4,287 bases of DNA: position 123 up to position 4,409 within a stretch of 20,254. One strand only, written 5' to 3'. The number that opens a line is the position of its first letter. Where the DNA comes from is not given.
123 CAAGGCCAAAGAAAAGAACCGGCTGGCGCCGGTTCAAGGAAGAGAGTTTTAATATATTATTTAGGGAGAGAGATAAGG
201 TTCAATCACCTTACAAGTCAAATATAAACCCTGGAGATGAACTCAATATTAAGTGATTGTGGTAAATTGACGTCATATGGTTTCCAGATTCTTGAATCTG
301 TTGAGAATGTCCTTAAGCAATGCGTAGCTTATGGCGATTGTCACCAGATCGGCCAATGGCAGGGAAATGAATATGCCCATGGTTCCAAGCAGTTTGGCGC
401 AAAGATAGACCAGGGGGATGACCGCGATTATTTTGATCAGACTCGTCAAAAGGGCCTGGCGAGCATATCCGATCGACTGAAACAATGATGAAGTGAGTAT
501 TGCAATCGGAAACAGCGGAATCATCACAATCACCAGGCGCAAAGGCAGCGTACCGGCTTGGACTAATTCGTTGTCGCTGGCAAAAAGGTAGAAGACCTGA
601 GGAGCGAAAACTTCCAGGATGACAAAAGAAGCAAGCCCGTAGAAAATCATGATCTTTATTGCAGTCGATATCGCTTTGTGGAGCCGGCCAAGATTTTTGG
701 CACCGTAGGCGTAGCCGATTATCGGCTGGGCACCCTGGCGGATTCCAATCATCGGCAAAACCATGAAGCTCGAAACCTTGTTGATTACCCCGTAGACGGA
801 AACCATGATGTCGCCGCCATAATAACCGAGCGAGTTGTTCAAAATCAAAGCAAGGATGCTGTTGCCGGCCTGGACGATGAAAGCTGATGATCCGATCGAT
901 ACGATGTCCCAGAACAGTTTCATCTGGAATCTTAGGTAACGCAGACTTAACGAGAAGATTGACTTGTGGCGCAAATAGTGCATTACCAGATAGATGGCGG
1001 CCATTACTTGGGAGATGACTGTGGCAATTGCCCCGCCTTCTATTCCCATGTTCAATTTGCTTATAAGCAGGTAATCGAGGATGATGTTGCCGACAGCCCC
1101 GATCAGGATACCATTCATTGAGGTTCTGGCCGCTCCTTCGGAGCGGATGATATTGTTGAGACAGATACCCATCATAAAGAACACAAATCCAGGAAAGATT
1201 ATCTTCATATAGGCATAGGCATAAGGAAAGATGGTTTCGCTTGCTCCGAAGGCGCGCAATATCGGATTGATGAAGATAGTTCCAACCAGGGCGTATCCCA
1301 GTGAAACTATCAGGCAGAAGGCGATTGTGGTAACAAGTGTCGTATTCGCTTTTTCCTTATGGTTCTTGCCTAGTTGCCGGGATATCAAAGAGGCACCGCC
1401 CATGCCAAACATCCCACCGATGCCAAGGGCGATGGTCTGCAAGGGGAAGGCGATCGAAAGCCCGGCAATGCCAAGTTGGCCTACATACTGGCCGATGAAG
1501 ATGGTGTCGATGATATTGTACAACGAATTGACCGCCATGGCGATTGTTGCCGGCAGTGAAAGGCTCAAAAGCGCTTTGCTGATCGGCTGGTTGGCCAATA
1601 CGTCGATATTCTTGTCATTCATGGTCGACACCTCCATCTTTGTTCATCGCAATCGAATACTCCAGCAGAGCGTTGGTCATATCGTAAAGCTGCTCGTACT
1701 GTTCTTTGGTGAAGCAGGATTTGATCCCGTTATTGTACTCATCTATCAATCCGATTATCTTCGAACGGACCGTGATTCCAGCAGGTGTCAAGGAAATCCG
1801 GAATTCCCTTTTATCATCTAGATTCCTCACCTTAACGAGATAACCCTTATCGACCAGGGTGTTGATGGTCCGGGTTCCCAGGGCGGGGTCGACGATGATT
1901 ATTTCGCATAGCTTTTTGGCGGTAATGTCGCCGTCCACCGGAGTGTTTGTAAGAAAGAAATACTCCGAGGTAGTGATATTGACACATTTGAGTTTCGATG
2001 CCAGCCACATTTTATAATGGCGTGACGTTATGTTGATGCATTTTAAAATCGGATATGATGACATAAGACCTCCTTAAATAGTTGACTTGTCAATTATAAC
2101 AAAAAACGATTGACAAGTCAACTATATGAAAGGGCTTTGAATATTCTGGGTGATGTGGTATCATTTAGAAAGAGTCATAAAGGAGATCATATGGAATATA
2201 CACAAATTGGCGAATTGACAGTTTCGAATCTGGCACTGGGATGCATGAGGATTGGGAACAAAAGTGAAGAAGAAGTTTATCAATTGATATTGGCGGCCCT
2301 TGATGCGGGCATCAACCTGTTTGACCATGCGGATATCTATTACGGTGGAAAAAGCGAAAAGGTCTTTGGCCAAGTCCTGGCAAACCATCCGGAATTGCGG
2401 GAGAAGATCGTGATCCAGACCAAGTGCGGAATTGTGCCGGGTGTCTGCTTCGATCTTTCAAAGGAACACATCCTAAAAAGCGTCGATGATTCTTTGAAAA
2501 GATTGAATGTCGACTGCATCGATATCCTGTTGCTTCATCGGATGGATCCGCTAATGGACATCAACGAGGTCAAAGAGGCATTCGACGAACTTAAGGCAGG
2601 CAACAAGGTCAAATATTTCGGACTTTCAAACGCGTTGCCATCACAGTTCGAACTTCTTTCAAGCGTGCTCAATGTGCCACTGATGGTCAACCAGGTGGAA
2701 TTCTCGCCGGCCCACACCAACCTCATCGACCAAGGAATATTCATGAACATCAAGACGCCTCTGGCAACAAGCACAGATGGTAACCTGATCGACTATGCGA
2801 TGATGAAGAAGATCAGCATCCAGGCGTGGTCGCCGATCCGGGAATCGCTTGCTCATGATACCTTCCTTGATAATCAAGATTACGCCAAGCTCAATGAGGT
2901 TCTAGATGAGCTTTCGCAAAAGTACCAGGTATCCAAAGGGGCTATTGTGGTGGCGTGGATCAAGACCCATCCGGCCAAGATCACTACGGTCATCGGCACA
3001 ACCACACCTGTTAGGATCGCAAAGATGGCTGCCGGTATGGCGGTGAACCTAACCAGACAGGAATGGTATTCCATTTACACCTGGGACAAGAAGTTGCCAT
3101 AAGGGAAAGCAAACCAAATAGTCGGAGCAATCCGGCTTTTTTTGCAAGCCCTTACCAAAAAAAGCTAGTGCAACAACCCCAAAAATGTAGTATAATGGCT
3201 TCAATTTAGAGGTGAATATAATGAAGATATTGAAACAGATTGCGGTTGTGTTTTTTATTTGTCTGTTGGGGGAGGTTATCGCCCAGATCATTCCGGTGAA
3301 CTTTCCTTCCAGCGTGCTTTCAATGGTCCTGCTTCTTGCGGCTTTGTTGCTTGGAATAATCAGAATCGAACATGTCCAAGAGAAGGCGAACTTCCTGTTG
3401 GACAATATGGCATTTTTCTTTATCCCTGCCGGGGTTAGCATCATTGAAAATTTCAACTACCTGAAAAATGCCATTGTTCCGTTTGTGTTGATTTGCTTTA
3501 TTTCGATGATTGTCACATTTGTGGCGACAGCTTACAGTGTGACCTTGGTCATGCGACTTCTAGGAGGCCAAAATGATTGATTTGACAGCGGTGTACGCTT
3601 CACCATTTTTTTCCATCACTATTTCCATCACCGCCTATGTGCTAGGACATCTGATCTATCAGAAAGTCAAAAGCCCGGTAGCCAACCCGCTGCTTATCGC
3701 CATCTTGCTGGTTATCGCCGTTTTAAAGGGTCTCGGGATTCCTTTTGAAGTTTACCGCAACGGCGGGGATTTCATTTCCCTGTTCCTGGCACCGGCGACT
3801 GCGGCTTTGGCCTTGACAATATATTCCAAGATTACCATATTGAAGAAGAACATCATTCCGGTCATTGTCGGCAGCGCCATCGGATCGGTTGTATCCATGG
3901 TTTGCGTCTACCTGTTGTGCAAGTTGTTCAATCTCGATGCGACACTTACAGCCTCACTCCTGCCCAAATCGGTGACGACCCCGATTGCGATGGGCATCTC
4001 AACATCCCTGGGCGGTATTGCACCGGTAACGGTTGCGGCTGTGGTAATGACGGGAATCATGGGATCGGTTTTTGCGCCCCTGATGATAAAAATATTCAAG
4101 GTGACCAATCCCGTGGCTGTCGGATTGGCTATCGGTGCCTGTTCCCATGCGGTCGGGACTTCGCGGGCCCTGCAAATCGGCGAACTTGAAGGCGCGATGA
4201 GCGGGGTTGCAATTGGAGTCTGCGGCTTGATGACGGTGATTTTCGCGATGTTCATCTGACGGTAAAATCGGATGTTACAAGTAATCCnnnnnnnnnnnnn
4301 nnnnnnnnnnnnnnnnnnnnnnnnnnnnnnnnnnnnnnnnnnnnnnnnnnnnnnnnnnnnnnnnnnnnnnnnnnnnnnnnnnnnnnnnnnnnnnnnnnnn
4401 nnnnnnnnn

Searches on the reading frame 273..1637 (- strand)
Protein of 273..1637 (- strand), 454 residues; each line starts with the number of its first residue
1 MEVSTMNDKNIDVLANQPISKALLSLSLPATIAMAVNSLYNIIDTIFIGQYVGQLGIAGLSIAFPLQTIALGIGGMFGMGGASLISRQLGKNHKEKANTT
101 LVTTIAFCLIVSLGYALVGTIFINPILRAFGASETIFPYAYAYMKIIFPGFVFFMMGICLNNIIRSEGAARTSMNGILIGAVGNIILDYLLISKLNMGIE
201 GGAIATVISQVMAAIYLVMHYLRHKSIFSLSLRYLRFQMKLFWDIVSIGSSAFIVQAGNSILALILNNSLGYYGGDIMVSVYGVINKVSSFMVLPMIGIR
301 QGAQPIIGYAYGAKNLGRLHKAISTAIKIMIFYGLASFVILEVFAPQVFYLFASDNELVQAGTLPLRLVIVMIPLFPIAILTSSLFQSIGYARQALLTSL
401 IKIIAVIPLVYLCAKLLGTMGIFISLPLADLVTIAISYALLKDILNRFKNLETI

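Call 24: search_protein_families(library=pfam, proteins=[window:273-1637:-])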
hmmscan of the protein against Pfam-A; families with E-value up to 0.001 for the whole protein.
window:273-1637:- (454 aa): 1 family
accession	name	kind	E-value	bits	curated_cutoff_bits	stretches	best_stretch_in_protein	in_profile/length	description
PF01554.23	MatE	-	1.5e-47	161.7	24.9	2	29-190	1-161/161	MatE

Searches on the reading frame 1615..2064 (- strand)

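Call 24: search_protein_families(library=pfam, proteins=[window:1615-2064:-])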
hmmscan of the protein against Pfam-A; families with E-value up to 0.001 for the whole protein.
window:1615-2064:- (149 aa): 4 families
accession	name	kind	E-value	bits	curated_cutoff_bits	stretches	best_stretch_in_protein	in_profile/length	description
PF22381.2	Staph_reg_Sar_Rot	-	1e-06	29.2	27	1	25-98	7-80/85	Transcriptional regulator SarA/Rot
PF01047.28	MarR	-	2e-06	28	24.6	1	31-87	2-58/59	MarR family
PF12802.13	MarR_2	-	5.4e-05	23.7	27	1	42-87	15-61/61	MarR family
PF13463.12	HTH_27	-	0.00038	21.1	22.2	1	50-96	22-68/68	Winged helix DNA-binding domain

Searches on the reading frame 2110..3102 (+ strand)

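Call 24: search_protein_families(library=pfam, proteins=[window:2110-3102:+])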
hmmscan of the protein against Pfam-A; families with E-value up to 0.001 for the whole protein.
window:2110-3102:+ (330 aa): 1 family
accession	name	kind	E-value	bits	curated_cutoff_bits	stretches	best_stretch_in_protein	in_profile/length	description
PF00248.27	Aldo_ket_red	-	9.9e-51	173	24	1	41-322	2-286/291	Aldo/keto reductase family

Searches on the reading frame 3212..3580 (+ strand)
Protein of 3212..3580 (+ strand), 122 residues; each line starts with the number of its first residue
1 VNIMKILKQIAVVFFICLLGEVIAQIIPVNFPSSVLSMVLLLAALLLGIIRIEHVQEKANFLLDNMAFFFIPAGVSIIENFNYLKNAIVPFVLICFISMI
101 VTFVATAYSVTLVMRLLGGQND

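Call 24: search_protein_families(library=pfam, proteins=[window:3212-3580:+])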
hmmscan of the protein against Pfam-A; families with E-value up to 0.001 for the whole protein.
window:3212-3580:+ (122 aa): 1 family
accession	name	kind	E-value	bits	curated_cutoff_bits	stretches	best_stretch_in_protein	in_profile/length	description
PF03788.19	LrgA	-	9e-29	99.7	28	1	17-109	1-93/94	LrgA family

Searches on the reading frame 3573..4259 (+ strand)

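Call 24: search_protein_families(library=pfam, proteins=[window:3573-4259:+])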
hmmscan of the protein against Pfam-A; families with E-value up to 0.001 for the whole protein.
window:3573-4259:+ (228 aa): 1 family
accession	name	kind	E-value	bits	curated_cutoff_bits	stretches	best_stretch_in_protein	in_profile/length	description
PF04172.21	LrgB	-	1.3e-74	250.7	25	1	18-227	1-210/214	LrgB-like family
